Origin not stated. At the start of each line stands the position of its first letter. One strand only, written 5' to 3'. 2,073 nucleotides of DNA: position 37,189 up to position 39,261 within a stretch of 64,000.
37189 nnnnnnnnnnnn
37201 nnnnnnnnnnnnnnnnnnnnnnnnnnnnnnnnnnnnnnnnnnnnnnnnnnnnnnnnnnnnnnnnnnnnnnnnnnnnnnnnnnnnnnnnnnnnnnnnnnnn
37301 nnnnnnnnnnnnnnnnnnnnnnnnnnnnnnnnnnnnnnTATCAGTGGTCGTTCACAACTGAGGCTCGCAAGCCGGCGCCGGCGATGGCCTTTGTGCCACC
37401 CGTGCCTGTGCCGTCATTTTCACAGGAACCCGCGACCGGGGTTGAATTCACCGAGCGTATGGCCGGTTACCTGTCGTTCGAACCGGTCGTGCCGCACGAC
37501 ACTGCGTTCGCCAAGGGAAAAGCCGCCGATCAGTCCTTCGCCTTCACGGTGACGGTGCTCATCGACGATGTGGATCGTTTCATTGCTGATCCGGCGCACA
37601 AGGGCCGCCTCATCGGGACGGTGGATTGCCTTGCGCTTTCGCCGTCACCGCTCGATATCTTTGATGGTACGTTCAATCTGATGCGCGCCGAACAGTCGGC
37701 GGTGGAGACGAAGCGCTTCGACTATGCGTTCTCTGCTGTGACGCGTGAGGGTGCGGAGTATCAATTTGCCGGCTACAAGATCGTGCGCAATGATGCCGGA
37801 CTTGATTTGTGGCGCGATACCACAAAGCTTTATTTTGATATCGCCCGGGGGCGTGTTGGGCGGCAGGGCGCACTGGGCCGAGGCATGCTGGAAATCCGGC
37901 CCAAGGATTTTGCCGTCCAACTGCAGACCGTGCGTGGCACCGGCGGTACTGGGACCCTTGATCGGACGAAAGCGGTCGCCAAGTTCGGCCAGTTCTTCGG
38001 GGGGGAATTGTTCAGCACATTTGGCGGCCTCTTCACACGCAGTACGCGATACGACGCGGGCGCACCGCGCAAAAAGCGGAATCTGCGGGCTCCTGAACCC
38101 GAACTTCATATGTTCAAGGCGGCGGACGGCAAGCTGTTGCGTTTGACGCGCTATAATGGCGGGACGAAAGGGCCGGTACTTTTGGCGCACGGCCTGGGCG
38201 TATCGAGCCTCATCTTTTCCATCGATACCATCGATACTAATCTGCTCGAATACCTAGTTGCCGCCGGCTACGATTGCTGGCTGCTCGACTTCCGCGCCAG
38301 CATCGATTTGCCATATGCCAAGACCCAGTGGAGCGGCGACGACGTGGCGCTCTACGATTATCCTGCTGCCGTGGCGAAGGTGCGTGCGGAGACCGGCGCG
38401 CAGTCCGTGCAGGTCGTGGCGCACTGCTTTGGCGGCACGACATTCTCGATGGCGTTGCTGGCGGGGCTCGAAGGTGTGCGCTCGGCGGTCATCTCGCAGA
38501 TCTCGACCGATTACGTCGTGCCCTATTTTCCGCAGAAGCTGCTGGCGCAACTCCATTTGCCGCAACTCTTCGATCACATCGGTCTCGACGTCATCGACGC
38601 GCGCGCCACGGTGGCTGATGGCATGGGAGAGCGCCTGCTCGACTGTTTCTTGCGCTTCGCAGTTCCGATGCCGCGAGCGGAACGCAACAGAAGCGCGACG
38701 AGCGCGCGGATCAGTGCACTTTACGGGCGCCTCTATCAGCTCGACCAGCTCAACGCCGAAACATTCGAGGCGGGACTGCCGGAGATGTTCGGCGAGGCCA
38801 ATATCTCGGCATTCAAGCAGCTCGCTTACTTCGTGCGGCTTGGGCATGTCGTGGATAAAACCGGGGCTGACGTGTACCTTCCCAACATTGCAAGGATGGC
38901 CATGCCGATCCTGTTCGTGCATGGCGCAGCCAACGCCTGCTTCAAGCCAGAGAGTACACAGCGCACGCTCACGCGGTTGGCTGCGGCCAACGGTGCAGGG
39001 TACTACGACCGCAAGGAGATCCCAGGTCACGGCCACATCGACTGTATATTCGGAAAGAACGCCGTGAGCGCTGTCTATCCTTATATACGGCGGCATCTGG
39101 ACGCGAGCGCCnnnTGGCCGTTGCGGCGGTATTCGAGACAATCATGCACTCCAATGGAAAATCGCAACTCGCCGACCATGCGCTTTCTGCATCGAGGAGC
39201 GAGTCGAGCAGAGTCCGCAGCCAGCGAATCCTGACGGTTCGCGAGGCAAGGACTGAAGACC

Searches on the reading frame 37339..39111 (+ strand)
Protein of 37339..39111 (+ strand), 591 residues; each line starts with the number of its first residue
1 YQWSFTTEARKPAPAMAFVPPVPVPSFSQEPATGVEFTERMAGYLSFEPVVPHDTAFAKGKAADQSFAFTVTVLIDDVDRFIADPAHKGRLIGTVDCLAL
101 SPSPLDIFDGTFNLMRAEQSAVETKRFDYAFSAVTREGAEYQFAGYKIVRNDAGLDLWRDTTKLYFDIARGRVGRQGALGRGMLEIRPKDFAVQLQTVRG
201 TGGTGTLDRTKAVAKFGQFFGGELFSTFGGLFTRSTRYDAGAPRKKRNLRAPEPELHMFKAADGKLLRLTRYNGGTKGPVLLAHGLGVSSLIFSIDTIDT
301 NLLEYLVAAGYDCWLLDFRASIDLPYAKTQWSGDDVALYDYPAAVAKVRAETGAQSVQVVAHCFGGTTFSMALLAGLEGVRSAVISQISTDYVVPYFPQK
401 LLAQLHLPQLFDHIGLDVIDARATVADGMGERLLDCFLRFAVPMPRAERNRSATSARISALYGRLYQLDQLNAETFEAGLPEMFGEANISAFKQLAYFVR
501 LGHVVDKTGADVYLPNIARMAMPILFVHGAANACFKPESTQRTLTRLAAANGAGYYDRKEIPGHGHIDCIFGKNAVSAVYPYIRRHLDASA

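Call 65: search_solved_structures(query=window:37339-39111:+, max_evalue=0.01)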
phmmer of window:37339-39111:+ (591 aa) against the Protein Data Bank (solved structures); distinct sequences matched with E-value up to 0.01: 3.
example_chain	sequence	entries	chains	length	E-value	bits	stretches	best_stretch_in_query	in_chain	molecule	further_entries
1hlg_A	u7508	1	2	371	2e-06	30.2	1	273-369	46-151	LIPASE, GASTRIC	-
1k8q_A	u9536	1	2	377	1e-05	27.9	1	273-369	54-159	Triacylglycerol lipase, gastric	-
6v7n_A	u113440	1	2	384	0.0028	19.8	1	273-370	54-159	Lysosomal acid lipase/cholesteryl ester hydrolase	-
